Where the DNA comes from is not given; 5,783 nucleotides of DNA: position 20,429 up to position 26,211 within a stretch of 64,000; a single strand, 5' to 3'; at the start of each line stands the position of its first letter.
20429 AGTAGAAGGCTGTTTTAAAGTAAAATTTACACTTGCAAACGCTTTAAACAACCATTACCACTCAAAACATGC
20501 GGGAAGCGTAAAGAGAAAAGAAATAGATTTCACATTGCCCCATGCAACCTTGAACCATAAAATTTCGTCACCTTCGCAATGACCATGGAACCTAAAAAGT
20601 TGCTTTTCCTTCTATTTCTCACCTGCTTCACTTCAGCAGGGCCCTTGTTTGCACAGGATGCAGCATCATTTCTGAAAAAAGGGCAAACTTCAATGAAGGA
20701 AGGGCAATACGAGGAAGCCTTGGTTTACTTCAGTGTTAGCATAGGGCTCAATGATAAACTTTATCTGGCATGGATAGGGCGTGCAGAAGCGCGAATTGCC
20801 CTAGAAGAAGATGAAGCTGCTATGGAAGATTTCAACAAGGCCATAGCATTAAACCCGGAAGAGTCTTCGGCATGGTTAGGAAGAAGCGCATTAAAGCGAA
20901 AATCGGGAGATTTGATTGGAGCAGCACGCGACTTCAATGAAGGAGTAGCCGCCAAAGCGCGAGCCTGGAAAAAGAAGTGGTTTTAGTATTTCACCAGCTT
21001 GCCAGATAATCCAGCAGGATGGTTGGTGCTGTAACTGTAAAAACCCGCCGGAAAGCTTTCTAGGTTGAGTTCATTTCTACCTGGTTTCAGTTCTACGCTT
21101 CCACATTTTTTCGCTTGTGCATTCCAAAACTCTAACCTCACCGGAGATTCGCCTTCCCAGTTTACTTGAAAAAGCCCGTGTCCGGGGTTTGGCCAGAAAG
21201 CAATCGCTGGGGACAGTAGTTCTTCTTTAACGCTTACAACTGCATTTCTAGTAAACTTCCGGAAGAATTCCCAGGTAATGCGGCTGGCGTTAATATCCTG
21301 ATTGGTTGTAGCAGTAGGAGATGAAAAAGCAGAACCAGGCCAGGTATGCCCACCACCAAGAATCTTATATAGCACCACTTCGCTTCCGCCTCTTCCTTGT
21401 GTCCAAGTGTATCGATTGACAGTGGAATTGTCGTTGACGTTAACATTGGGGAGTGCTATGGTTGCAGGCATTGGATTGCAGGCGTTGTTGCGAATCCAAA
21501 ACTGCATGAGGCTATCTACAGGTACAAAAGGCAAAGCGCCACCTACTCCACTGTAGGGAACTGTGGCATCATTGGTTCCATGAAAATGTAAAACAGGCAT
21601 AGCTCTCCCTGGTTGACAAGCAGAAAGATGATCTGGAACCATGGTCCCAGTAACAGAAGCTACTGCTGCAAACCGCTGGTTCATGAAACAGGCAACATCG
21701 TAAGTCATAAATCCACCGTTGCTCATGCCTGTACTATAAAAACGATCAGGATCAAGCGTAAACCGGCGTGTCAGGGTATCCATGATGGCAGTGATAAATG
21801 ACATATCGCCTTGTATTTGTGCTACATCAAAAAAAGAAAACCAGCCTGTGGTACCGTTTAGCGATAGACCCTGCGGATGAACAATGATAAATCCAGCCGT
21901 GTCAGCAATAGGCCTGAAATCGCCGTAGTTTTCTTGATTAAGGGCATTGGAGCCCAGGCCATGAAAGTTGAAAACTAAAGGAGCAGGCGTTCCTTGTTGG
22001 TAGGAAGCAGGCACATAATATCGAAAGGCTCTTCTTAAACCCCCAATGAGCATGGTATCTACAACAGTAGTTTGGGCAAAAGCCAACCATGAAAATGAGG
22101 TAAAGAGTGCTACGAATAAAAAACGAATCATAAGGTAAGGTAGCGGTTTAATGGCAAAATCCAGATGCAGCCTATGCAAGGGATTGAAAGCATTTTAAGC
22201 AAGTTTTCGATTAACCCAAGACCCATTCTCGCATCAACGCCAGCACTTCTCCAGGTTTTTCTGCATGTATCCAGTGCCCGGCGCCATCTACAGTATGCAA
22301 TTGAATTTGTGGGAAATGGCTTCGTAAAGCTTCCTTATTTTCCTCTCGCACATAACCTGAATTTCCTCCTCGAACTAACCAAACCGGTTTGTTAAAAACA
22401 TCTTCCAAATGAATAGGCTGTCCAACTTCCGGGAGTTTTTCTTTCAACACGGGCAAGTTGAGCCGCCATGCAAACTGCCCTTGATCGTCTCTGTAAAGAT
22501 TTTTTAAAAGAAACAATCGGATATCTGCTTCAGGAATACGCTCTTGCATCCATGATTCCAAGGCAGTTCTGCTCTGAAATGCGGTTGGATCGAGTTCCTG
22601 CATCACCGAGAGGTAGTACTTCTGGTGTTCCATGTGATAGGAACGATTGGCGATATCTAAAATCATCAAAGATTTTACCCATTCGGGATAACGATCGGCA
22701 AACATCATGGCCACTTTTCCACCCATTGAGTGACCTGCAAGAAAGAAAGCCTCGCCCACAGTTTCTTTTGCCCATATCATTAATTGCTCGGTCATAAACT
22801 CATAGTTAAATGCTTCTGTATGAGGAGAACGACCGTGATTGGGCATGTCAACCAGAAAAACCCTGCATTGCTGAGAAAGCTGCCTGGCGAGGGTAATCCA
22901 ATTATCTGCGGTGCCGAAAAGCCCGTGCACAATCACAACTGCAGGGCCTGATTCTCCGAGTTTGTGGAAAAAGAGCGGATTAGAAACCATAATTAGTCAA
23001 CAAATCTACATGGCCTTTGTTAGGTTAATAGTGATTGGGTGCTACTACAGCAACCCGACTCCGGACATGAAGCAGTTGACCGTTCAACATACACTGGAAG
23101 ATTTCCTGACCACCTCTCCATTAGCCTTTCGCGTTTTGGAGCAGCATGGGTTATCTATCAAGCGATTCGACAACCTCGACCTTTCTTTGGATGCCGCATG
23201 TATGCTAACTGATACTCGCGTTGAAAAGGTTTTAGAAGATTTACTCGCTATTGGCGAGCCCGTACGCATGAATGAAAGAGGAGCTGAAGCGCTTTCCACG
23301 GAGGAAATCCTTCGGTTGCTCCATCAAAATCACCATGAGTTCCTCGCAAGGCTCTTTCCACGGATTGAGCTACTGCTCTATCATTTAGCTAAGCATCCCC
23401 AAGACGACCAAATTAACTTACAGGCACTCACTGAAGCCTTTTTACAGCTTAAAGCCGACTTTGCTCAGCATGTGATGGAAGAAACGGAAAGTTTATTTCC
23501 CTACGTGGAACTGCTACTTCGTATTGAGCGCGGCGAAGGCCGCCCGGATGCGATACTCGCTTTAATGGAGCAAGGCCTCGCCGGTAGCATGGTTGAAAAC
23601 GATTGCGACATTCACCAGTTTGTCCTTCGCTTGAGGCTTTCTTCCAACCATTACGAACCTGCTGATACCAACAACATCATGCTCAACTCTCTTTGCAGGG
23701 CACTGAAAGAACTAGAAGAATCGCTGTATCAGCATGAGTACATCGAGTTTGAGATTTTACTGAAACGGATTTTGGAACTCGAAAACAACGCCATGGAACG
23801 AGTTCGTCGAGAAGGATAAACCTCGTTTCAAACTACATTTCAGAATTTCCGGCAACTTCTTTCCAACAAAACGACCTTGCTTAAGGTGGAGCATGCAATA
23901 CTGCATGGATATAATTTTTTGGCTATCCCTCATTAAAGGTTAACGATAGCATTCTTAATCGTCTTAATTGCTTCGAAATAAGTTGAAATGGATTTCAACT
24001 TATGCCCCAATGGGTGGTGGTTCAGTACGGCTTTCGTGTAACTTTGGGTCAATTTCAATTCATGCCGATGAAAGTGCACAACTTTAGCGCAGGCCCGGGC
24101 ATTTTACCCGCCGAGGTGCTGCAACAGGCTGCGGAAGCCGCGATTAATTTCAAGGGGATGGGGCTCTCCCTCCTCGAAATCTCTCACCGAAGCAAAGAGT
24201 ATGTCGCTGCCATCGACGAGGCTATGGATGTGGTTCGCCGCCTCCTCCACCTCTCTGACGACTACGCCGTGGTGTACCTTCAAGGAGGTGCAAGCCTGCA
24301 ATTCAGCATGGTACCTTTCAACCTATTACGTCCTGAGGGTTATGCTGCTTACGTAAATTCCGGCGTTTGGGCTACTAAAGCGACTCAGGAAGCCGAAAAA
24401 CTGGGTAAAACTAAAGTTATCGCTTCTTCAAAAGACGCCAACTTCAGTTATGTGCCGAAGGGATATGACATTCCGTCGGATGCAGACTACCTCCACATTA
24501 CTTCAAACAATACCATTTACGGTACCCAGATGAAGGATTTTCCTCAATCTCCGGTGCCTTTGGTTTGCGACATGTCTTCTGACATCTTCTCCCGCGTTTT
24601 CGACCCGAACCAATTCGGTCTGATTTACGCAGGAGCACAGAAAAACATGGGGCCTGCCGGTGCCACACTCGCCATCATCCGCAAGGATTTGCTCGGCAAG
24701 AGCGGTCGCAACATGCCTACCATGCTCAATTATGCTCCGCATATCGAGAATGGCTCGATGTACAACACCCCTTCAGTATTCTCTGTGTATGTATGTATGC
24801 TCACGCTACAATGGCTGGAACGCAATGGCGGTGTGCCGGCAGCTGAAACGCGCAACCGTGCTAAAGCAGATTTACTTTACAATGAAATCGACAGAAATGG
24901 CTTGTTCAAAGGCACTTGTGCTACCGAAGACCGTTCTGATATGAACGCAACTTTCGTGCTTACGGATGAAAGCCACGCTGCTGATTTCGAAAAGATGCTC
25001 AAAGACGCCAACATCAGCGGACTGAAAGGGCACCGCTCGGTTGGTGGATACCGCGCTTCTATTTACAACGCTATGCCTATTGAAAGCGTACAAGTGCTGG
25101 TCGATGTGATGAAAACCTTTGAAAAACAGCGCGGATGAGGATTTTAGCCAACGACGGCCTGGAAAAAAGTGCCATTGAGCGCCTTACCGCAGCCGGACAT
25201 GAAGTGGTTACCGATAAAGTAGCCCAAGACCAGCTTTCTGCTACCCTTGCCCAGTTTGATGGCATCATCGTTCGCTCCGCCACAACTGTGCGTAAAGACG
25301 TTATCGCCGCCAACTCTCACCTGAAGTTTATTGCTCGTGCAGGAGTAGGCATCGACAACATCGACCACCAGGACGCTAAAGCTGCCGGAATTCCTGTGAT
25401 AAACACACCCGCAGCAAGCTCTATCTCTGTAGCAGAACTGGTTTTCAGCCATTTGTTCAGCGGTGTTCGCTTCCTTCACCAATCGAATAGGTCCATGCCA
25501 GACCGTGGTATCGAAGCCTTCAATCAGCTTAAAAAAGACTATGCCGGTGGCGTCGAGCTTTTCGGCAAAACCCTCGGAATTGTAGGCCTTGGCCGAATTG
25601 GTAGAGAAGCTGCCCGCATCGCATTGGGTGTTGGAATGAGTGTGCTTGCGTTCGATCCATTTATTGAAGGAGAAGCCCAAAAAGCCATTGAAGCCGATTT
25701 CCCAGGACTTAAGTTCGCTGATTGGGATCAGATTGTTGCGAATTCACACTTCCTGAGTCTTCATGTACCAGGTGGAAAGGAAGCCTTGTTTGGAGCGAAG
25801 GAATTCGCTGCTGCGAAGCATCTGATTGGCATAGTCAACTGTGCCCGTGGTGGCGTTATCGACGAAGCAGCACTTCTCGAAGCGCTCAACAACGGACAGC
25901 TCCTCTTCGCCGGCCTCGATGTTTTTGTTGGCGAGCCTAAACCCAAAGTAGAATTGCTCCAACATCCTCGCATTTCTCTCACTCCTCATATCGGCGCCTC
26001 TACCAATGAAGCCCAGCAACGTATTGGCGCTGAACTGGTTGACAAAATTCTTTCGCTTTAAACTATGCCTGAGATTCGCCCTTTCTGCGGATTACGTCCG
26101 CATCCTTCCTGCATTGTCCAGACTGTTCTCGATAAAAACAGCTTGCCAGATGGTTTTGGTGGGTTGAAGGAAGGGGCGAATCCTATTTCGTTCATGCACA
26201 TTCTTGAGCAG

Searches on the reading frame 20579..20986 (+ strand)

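Call 61: search_protein_families(library=pfam, proteins=[window:20579-20986:+], max_evalue=0.0001)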
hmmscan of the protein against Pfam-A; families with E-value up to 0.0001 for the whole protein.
window:20579-20986:+ (135 aa): 5 families
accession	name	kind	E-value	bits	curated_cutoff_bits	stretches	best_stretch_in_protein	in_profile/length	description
PF07719.23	TPR_2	-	4e-10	39.4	27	0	63-94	2-33/34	Tetratricopeptide repeat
PF00515.34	TPR_1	-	9.4e-10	38.3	27.8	0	63-94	2-33/34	Tetratricopeptide repeat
PF13181.12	TPR_8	-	3.3e-07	30.4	25.7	0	64-94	3-33/34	Tetratricopeptide repeat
PF13428.12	TPR_14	-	1e-05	26.2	23.5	0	64-102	3-41/44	Tetratricopeptide repeat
PF13414.12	TPR_11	-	5.6e-05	23.2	26.8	0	72-100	4-32/42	TPR repeat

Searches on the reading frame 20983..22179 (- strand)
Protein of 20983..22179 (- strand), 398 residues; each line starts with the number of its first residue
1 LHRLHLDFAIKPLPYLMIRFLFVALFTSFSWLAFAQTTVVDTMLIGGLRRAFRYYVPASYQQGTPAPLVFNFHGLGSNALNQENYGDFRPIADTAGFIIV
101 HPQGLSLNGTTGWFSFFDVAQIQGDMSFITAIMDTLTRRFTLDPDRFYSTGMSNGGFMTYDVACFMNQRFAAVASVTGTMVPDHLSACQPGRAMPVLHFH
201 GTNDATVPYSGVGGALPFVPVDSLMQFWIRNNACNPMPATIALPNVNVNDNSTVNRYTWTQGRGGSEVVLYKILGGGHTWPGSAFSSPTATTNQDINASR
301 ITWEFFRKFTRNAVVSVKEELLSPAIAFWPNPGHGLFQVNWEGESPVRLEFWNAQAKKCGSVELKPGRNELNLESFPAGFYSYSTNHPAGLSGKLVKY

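Call 67: search_protein_families(library=pfam, proteins=[window:20983-22179:-], max_evalue=0.00001)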
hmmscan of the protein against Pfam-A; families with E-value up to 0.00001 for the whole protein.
window:20983-22179:- (398 aa): 1 family
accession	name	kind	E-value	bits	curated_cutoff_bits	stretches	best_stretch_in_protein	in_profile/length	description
PF00326.27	Peptidase_S9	-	1.2e-06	28.7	22.6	0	125-180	44-99/213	Prolyl oligopeptidase family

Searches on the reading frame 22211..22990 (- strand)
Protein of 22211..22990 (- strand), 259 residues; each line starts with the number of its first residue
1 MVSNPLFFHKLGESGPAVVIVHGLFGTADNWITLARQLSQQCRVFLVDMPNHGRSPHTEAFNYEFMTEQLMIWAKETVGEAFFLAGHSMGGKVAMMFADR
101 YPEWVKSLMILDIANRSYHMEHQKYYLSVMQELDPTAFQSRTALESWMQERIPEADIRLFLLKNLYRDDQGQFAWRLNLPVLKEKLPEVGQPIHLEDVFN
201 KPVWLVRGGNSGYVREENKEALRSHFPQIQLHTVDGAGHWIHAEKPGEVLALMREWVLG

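Call 67: search_protein_families(library=pfam, proteins=[window:22211-22990:-], max_evalue=0.00001)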
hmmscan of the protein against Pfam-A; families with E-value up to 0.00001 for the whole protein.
window:22211-22990:- (259 aa): 6 families
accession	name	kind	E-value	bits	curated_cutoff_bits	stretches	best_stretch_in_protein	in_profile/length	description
PF00561.26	Abhydrolase_1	-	3.9e-29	102.5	25.8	1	16-246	1-245/245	alpha/beta hydrolase fold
PF12697.13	Abhydrolase_6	-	5.1e-21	76.8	26.3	1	18-251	1-216/217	Alpha/beta hydrolase family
PF12146.15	Hydrolase_4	-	8.8e-13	48.5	27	1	17-245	6-238/239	Serine aminopeptidase, S33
PF00975.26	Thioesterase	-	1.5e-10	42.1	26.4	1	18-116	3-105/226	Thioesterase domain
PF07819.20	PGAP1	-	1.5e-07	31.9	24.3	0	15-141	4-155/233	PGAP1-like alpha/beta domain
PF00756.26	Esterase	-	2.5e-06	27.9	22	1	12-112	21-147/251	Putative esterase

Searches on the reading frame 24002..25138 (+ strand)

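Call 67: search_protein_families(library=pfam, proteins=[window:24002-25138:+], max_evalue=0.00001)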
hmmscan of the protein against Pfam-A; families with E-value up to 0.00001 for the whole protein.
window:24002-25138:+ (378 aa): 1 family
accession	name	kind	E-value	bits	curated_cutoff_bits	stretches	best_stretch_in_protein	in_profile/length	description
PF00266.25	Aminotran_5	-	1.2e-38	133.5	21.5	1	26-366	2-371/371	Aminotransferase class-V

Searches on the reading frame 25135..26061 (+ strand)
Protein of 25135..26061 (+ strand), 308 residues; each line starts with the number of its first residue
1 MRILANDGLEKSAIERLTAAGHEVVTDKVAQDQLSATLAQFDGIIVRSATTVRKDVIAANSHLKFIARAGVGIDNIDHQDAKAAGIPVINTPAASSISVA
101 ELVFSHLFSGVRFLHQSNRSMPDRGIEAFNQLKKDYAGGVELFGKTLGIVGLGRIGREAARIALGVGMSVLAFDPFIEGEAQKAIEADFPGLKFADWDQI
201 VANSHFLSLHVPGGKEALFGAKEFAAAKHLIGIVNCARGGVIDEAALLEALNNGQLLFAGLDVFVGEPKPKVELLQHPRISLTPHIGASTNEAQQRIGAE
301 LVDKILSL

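Call 10: search_protein_families(library=pfam, proteins=[window:25135-26061:+])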
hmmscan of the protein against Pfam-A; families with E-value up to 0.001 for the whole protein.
window:25135-26061:+ (308 aa): 2 families
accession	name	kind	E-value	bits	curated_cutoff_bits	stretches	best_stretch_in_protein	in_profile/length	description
PF02826.25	2-Hacid_dh_C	-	1.7e-42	145.2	25.1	1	105-287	2-178/178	D-isomer specific 2-hydroxyacid dehydrogenase, NAD binding domain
PF00389.36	2-Hacid_dh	-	1.4e-27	96.5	24.6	1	7-306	5-121/134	D-isomer specific 2-hydroxyacid dehydrogenase, catalytic domain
